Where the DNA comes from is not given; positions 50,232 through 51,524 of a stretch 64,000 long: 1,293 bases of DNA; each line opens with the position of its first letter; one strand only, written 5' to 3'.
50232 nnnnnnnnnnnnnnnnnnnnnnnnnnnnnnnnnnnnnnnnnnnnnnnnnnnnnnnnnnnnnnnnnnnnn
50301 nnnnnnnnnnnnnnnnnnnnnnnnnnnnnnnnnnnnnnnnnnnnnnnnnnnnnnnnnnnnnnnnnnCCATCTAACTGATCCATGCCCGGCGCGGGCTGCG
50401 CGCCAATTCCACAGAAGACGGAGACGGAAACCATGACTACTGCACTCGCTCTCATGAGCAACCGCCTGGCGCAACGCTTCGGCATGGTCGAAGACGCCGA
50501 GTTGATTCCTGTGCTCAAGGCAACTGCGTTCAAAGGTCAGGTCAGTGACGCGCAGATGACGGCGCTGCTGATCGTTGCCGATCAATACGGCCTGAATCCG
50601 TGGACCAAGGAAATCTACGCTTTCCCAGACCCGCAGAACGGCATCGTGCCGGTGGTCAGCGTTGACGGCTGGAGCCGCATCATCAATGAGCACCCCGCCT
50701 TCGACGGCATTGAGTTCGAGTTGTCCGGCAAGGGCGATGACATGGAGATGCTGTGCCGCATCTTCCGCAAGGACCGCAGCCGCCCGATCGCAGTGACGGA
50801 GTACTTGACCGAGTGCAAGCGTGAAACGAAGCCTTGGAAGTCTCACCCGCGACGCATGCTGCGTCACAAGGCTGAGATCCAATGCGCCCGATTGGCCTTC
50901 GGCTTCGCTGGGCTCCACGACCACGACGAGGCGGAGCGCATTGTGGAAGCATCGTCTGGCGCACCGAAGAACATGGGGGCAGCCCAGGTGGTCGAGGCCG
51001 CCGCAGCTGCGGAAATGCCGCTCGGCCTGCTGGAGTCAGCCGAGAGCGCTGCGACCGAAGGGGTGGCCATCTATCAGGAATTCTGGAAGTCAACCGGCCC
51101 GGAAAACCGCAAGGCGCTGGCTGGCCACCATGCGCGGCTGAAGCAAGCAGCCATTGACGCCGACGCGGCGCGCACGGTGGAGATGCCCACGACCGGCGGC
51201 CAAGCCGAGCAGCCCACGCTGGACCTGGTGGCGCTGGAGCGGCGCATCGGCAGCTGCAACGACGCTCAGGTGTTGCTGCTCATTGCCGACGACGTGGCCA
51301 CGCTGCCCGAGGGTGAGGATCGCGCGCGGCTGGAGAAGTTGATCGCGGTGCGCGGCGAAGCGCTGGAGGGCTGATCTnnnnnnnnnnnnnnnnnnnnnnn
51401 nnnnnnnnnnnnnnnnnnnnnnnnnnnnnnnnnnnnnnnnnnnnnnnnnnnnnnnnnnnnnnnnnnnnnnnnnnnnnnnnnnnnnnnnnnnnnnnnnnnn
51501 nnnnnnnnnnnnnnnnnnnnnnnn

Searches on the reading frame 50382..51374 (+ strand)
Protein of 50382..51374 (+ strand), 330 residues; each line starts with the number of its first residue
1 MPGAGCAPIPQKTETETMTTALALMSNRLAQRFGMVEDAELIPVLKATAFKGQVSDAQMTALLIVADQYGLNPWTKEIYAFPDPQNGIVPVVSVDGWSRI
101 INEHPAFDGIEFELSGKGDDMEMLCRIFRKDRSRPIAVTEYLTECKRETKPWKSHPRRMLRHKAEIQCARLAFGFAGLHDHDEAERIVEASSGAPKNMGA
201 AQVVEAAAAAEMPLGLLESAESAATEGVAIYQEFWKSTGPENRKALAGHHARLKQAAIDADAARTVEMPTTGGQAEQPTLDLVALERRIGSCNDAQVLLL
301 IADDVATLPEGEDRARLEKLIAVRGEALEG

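Call 17: search_protein_families(library=phrogs, proteins=[window:50382-51374:+], max_evalue=0.001)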
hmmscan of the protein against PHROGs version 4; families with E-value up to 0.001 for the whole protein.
window:50382-51374:+ (330 aa): 6 families
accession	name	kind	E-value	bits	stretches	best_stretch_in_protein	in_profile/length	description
phrog_252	-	DNA, RNA and nucleotide metabolism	2e-81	274.4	1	18-257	1-249/263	Bet-like ssDNA annealing protein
phrog_10056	-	DNA, RNA and nucleotide metabolism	6.4e-63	214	1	18-208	1-210/302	RecT-like ssDNA annealing protein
phrog_8375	-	unknown function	2.1e-32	111.9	1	18-94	1-79/79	-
phrog_12233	-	DNA, RNA and nucleotide metabolism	1.1e-12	49.3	1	144-190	16-62/158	RecT-like ssDNA annealing protein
phrog_2760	-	DNA, RNA and nucleotide metabolism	6.4e-10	39.9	1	51-174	31-176/257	RecT-like ssDNA annealing protein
phrog_2780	-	DNA, RNA and nucleotide metabolism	1.2e-06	29.2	0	38-121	37-120/369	RecT-like ssDNA annealing protein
